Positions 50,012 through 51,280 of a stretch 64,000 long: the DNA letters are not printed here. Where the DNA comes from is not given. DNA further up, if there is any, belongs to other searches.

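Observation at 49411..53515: Coenzyme F420 biosynthesis cluster with split cofG/cofH and no cofC, plus a Ddn-like F420H2-dependent reductase elsewhere in the window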

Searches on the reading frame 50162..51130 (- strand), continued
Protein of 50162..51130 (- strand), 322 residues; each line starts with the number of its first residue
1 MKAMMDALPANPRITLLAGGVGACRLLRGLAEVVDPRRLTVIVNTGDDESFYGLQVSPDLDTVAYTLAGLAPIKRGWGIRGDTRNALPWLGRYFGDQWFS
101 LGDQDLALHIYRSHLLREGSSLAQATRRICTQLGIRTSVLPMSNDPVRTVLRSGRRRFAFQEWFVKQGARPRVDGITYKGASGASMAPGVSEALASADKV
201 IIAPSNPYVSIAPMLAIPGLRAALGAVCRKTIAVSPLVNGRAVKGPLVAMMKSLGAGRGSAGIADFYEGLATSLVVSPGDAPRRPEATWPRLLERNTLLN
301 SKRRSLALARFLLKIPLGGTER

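Call 30: get_annotated_region(hit=H5, flank=6000)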
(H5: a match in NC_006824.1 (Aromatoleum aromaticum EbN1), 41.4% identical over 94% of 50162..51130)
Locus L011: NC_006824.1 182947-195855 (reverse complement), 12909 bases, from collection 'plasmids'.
description: Aromatoleum aromaticum EbN1 plasmid 2, complete sequence
organism: Aromatoleum aromaticum EbN1 (NCBI taxid 76114)
taxonomy: Bacteria; Pseudomonadota; Betaproteobacteria; Rhodocyclales; Rhodocyclaceae; Aromatoleum; Aromatoleum aromaticum; Aromatoleum aromaticum EbN1
host: -; source: -; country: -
typing (MOB-suite, as given by PLSDB): conjugative; replicon rep_cluster_1841; relaxase MOBP; mating-pair formation MPF_T
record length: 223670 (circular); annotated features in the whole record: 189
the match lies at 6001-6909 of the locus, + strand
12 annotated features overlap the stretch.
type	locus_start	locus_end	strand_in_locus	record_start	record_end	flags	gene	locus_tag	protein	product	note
CDS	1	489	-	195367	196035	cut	-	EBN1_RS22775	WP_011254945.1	GntR family transcriptional regulator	-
CDS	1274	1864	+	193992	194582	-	-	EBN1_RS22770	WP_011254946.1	pyridoxamine 5'-phosphate oxidase family protein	-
CDS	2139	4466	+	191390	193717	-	cofH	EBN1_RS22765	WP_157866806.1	5-amino-6-(D-ribitylamino)uracil--L-tyrosine 4-hydroxyphenyl transferase CofH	-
CDS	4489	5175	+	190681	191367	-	npdG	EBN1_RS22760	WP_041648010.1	NADPH-dependent F420 reductase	-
CDS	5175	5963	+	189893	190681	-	cofE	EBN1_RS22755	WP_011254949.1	coenzyme F420-0:L-glutamate ligase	-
CDS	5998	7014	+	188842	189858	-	cofD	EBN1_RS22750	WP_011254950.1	2-phospho-L-lactate transferase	-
CDS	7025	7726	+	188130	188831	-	cofC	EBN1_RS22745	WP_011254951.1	2-phospho-L-lactate guanylyltransferase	-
CDS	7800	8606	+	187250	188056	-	-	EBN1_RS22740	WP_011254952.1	crotonase/enoyl-CoA hydratase family protein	-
CDS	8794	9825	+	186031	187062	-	-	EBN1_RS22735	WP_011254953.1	IS630-like element ISAzo33 family transposase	GO:0006313 - DNA transposition [Evidence IEA]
CDS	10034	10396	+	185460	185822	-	-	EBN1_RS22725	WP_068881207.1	transposase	GO:0006313 - DNA transposition [Evidence IEA]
CDS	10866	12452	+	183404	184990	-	-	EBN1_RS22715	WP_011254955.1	DDE-type integrase/transposase/recombinase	-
CDS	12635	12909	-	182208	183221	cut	-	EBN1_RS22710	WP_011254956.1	NAD(P)-dependent alcohol dehydrogenase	-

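Call 32: find_encoding_contigs(protein=P0109, flank=8000, max_places=1)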
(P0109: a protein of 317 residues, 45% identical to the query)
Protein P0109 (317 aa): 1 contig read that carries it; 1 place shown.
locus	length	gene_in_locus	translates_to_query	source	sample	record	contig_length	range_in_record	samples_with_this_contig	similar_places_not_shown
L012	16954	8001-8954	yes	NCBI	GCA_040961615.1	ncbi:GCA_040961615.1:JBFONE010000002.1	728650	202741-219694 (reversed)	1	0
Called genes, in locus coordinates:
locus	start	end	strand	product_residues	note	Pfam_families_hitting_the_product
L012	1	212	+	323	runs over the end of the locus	PF13020:NOV_C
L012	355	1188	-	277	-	PF01555:N6_N4_Mtase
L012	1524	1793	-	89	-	-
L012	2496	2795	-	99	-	-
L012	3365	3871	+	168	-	-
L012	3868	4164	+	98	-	PF03366:YEATS, PF20305:pYEATS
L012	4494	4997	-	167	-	-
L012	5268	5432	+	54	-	-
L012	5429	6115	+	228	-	-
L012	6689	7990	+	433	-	PF13380:CoA_binding_2, PF13607:Succ_CoA_lig, PF19045:Ligase_CoA_2 (weak)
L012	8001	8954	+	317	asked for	PF01933:CofD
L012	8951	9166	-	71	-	-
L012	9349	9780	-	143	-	PF04038:DHNA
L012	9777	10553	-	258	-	PF01973:MptE-like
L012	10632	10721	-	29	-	-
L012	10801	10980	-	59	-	PF27253:AF_1253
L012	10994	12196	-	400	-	PF01656:CbiA (weak), PF02374:ArsA_ATPase, PF13614:AAA_31, PF17886:ArsA_HSP20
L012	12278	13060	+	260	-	PF01996:F420_ligase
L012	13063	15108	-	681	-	PF04312:DUF460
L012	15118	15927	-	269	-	PF09202:Rio2_N, PF01636:APH (faint), PF01163:RIO1, PF19974:TCAD9 (weak)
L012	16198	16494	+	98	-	PF12840:HTH_20, PF01022:HTH_5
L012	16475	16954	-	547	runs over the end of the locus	PF06418:CTP_synth_N, PF00117:GATase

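Call 33: find_encoding_contigs(protein=P0106, flank=8000, max_places=1)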
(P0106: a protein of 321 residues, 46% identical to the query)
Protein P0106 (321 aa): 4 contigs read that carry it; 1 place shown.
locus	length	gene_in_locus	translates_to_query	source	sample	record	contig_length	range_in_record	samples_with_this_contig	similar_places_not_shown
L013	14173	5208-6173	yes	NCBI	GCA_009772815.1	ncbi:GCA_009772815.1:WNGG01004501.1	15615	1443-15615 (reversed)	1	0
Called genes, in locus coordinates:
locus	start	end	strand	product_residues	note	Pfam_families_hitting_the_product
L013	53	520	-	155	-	PF21948:LplA-B_cat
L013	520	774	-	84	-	PF21948:LplA-B_cat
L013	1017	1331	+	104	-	-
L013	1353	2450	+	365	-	PF00691:OmpA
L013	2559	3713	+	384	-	PF04055:Radical_SAM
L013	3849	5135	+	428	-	PF04055:Radical_SAM, PF19288:CofH_C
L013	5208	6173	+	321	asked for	PF01933:CofD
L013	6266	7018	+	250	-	PF01996:F420_ligase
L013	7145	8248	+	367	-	PF00296:Bac_luciferase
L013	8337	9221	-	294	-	PF00135:COesterase, PF20434:BD-FAE, PF07859:Abhydrolase_3, PF00326:Peptidase_S9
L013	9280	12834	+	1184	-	PF12773:DZR, PF13240:Zn_Ribbon_1 (faint), PF13248:Zn_ribbon_3 (faint), PF00211:Guanylate_cyc, PF13191:AAA_16, PF13401:AAA_22 (weak)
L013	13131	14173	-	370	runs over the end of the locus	-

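Call 35: find_homologous_proteins(query=A1, max_evalue=0.00001)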
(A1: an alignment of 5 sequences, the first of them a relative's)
Query A1 (5 sequences) (200 aa, profile of the alignment): 1348 proteins with E <= 0.00001 among 8000 candidates; the best 120 are listed.
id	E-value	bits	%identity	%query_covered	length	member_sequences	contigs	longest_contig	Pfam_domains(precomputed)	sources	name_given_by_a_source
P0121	4.6e-80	286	29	95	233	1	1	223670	PF01983.22,PF12804.14,PF02348.26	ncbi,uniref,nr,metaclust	ncbi:conserved hypothetical protein (plasmid) [Aromatoleum aromaticum EbN1]|uniref:3-phospho-D-glyce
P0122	2.4e-76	274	99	100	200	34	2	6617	PF01983.22,PF12804.14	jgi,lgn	jgi:2-phospho-L-lactate guanylyltransferase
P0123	1.8e-70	255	34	94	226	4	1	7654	PF01983.22,PF12804.14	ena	-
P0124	1.6e-68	249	33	94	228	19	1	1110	PF01983.22,PF12804.14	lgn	-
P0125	5.0e-67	244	28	93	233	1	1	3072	PF01983.22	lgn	-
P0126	1.1e-66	243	34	94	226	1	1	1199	PF01983.22,PF12804.14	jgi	jgi:2-phospho-L-lactate guanylyltransferase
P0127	1.7e-66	242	34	94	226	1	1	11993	PF01983.22,PF12804.14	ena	-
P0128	1.9e-66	242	36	94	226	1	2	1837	PF01983.22,PF12804.14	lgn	-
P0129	2.4e-65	238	37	94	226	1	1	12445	PF01983.22,PF12804.14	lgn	-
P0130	2.4e-65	238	36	94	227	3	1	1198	PF01983.22,PF12804.14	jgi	jgi:2-phospho-L-lactate guanylyltransferase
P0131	3.6e-65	238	34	98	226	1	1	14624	PF01983.22,PF12804.14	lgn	-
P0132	9.0e-65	236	34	94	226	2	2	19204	PF01983.22,PF12804.14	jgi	-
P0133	1.3e-64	236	35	94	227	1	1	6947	PF01983.22,PF12804.14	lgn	-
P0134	1.5e-64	236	34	94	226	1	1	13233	PF01983.22,PF12804.14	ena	-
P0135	2.2e-64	235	35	94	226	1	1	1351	PF01983.22,PF12804.14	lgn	-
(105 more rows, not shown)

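Call 39: find_related_loci(query=window:50162-51130:-, collection=genome_contigs, flank=10000)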
Query window:50162-51130:- (322 aa) in genome_contigs; peptide patterns used: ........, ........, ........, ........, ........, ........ (x = any residue, [..] = any of these).
198 stretches matched a pattern; 90 encode a relative of the query (tblastn E <= 1e-3); the best 80 are kept; 80 distinct loci.
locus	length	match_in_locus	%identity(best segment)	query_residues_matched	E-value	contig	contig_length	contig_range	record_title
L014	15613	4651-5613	93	1-321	0e+0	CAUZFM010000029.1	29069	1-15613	MAG: uncultured Candidatus Binatia bacterium isolate CB21_323.63 genome assembly, contig: Ga0302123_10000557, whole geno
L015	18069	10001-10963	93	1-321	0e+0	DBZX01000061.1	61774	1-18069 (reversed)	MAG TPA_asm: bacterium UBP10_UBA1149 isolate UBA1149 UBA1149_contig_32389, whole genome shotgun sequence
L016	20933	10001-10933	45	8-316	2e-84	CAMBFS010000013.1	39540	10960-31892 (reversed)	MAG: Klebsiella pneumoniae isolate TH-08apr19-175 genome assembly, contig: TH-08apr19-C2471, whole genome shotgun sequen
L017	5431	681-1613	46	8-316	3e-84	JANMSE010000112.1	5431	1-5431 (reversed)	MAG: Deltaproteobacteria bacterium isolate SOY_29_metabat_500 SOY_29_k141_5088559, whole genome shotgun sequence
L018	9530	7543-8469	45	8-314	2e-83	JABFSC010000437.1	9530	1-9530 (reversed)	MAG: Deltaproteobacteria bacterium isolate S-RSF-IL-11 seq_2133, whole genome shotgun sequence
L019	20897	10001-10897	46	14-310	1e-79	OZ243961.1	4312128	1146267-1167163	MAG: uncultured Candidatus Binatia bacterium isolate c3ca01ca-9b7f-48ee-8e12-6a9662520b33 genome assembly, chromosome: 1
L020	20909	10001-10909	44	14-314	3e-78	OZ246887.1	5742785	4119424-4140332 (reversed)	MAG: Candidatus Binatia bacterium isolate b8ec8574-1247-4dd4-b016-8701380be1a0 genome assembly, chromosome: 1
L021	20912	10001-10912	45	14-315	2e-77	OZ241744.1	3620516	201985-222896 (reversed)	MAG: uncultured Candidatus Binatia bacterium isolate 1a802767-3803-4637-ab5b-ce8b9f0f9348 genome assembly, chromosome: 1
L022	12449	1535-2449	46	13-314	2e-76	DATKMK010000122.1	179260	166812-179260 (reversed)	MAG TPA_asm: Candidatus Binatia bacterium isolate SMAG_U14709 k141_5744494, whole genome shotgun sequence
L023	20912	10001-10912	45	14-315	7e-76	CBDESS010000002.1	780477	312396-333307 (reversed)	MAG: uncultured Candidatus Binatia bacterium isolate d285014b-b5bd-45bc-989a-fc635d2899d5 genome assembly, contig: conti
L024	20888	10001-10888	44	13-310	2e-73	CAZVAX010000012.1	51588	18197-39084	MAG TPA_asm: uncultured Anaerolineaceae bacterium isolate binchicken_co274_319 genome assembly, contig: NODE_1702_length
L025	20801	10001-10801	45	13-280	2e-73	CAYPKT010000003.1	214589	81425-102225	MAG TPA_asm: uncultured Brevefilum sp. isolate binchicken_co39_535 genome assembly, contig: NODE_43_length_214589_cov_13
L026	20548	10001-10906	44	11-309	5e-73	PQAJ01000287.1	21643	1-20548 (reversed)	MAG: Holophagae bacterium isolate FeB_10 contig_9950, whole genome shotgun sequence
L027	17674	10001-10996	37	13-314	2e-72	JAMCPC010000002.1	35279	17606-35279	MAG: Actinomycetota bacterium isolate FK_Sedi_A_Bin.95 NODE_2313_length_35279_cov_61.606, whole genome shotgun sequence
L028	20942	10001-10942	40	1-310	7e-73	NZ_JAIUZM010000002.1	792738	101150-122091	Microbulbifer agarilyticus strain DP3N0-2 DP3N0-2_ctg003, whole genome shotgun sequence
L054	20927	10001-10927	38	2-315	5e-59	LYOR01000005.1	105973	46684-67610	MAG: Candidatus Syntrophoarchaeum butanivorans isolate BOX1 BOX1_11reassembly_contig05, whole genome shotgun sequence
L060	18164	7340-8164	45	8-281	7e-67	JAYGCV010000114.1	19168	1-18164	MAG: Myxococcota bacterium isolate OC6_4000m_MAG_158 OC6_4000m_contig_4000307, whole genome shotgun sequence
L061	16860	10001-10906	35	13-314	7e-58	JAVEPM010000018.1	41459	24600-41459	MAG: Methanolobus sp. isolate BF_dRep_2 scaffold_1537_c1_biofilm_2017, whole genome shotgun sequence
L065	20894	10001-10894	36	14-314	2e-53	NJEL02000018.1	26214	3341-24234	MAG: Methanosarcinales archaeon ex4572_44 ex4572_44_scaffold_4736, whole genome shotgun sequence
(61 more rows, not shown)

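Call 55: search_protein_families(library=pfam, proteins=[L021:11701-12927:+, L019:12154-13389:+, L020:12572-14749:+, L016:12129-13145:+, L016:13099-14130:+, L021:12904-13992:-, L021:6189-6845:-, L021:5315-6046:-, L019:6913-7272:+, L021:15188-15745:-], max_evalue=0.001)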
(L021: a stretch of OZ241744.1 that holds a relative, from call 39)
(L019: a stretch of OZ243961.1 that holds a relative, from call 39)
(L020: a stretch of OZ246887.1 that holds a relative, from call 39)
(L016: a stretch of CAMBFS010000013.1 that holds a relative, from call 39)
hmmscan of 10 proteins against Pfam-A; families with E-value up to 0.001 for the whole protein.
L021:11701-12927:+ (408 aa): 0 families

L019:12154-13389:+ (411 aa): 0 families

L020:12572-14749:+ (725 aa): 0 families

L016:12129-13145:+ (338 aa): 3 families
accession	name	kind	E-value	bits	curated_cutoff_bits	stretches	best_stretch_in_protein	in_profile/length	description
PF00316.25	FBPase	-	3.2e-64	216.5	34.8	1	13-203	2-191/191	Fructose-1-6-bisphosphatase, N-terminal domain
PF18913.5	FBPase_C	-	2.4e-46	157.1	27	1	207-337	1-126/127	Fructose-1-6-bisphosphatase, C-terminal domain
PF00459.30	Inositol_P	-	0.00057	19.9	27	1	60-129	30-97/271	Inositol monophosphatase family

L016:13099-14130:+ (343 aa): 1 family
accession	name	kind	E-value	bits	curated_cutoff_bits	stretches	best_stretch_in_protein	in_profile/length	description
PF01791.15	DeoC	-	7.5e-33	114.5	23.8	1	73-322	1-229/229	DeoC/LacD family aldolase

L021:12904-13992:- (362 aa): 2 families
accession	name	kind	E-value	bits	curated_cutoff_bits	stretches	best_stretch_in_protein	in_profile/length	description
PF01636.29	APH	-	9.1e-49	166.8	23.2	1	51-262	4-210/239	Phosphotransferase enzyme family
PF02958.26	EcKL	-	3.1e-05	23.9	22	1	210-260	208-259/294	Ecdysteroid kinase-like family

L021:6189-6845:- (218 aa): 2 families
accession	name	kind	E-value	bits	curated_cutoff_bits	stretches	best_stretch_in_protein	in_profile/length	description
PF00378.25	ECH_1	-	1.6e-43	149.3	27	1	9-201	2-195/251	Enoyl-CoA hydratase/isomerase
PF16113.10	ECH_2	-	6.9e-29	101.8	27.2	1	13-194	1-186/335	Enoyl-CoA hydratase/isomerase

L021:5315-6046:- (243 aa): 1 family
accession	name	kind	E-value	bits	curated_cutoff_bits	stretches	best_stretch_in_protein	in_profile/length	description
PF00149.33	Metallophos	-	2.5e-17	64.4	21.5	1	3-194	2-166/191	Calcineurin-like phosphoesterase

L019:6913-7272:+ (119 aa): 0 families

L021:15188-15745:- (185 aa): 1 family
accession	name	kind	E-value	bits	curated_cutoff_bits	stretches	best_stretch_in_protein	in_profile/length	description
PF00300.27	His_Phos_1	-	2.4e-16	60.4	21.7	1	7-176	1-191/194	Histidine phosphatase superfamily (branch 1)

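Call 58: find_homologous_proteins(query=L060:8299-8952:+, max_evalue=0.00001)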
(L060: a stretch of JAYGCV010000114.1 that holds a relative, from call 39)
Query L060:8299-8952:+ (217 aa): 729 proteins with E <= 0.00001 among 7813 candidates; the best 120 are listed.
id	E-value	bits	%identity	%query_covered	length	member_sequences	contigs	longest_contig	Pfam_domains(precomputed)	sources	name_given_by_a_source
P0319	1.9e-125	434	99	100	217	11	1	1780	PF01983.22,PF09837.16,PF12804.14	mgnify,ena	mgnify:CR=1 FL=1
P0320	3.6e-113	394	90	100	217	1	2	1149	PF01983.22,PF09837.16,PF12804.14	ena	-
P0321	2.7e-72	261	64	98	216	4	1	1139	PF01983.22,PF09837.16,PF12804.14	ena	-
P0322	3.4e-71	257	65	96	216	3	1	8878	PF01983.22,PF09837.16,PF12804.14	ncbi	-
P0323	2.2e-69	252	63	97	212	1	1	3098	PF01983.22,PF12804.14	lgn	-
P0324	2.4e-69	251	63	96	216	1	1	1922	PF01983.22,PF12804.14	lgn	-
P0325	4.8e-69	250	63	96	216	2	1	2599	PF01983.22,PF09837.16,PF12804.14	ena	-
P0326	2.1e-67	245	60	99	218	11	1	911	PF01983.22,PF09837.16,PF12804.14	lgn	-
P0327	3.9e-67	244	63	98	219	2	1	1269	PF01983.22,PF12804.14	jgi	jgi:2-phospho-L-lactate guanylyltransferase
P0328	1.1e-65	239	63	97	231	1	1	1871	PF01983.22,PF12804.14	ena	-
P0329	3.8e-65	238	61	99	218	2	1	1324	PF01983.22,PF12804.14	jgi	jgi:2-phospho-L-lactate guanylyltransferase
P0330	3.7e-64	234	61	99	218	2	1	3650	PF01983.22,PF09837.16,PF12804.14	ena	-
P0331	4.7e-64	234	60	99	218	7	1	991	PF01983.22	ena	-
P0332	6.2e-64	234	61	96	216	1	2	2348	PF01983.22,PF12804.14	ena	-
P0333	2.7e-63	232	63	88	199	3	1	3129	PF01983.22,PF09837.16,PF12804.14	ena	-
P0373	2.6e-57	212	56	100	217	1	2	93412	PF01983.22,PF12804.14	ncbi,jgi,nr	ncbi:MAG: 2-phospho-L-lactate guanylyltransferase [Deltaproteobacteria bacterium]|nr:2-phospho-L-lac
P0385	7.0e-56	207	57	100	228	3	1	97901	PF01983.22,PF12804.14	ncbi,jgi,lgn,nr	ncbi:MAG: 2-phospho-L-lactate guanylyltransferase [Deltaproteobacteria bacterium]|nr:2-phospho-L-lac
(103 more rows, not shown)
